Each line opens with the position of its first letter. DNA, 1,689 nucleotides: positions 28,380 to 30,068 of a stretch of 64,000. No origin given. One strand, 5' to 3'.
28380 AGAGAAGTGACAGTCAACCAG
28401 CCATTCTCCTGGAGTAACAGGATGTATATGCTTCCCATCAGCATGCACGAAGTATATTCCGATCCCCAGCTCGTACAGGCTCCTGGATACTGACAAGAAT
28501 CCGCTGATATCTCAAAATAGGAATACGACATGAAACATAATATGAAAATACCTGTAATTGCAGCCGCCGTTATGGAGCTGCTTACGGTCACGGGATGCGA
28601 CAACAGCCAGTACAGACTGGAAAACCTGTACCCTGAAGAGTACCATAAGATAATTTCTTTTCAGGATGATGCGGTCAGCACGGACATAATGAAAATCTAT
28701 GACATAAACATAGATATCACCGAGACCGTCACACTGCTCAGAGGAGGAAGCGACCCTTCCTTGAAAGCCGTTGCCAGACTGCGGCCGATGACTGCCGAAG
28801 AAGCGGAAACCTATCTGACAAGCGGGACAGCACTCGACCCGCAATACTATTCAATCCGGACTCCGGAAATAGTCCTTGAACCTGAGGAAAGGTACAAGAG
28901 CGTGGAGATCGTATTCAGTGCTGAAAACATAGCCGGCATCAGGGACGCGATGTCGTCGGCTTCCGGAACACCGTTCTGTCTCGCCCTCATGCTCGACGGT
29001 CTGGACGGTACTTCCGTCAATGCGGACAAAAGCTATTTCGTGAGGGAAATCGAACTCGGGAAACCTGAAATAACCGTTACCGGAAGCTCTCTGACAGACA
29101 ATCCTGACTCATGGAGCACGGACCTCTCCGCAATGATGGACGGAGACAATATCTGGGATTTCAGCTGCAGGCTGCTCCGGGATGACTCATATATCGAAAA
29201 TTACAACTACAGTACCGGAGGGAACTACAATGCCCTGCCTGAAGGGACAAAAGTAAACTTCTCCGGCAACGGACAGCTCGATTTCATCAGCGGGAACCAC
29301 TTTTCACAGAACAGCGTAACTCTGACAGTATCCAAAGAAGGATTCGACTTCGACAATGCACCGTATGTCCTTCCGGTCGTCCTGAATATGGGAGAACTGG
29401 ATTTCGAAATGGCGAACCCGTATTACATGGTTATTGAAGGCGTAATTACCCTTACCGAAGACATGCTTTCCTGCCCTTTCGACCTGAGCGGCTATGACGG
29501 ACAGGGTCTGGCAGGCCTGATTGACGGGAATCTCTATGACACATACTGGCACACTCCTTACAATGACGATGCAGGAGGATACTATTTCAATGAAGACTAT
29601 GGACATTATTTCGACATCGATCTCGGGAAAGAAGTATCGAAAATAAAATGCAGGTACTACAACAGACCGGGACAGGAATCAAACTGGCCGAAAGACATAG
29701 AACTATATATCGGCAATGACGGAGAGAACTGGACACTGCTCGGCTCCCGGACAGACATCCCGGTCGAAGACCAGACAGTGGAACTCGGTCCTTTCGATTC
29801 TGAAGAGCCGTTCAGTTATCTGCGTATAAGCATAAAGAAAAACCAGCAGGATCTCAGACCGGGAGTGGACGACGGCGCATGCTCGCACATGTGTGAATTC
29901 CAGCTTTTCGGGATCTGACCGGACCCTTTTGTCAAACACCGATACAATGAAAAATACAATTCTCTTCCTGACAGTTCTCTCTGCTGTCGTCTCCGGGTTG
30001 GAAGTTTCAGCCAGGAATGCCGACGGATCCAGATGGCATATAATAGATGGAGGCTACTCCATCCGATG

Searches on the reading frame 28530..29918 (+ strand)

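Call 19: search_protein_families(library=pfam, proteins=[window:28530-29918:+], max_evalue=0.001)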
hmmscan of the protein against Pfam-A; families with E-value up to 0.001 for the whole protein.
window:28530-29918:+ (462 aa): 3 families
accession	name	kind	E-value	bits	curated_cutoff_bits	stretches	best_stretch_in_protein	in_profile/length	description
PF08522.16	BT_3987-like_N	-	1.1e-12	49.2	25.9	1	180-285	15-113/120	BT_3987-like, N-terminal domain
PF00754.31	F5_F8_type_C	-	1.6e-11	44.9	28.2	1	326-438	13-115/127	F5/8 type C domain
PF22633.2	F5_F8_type_C_2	-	1.7e-07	32.2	27.8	1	330-419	2-81/91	NedA-like, galactose-binding domain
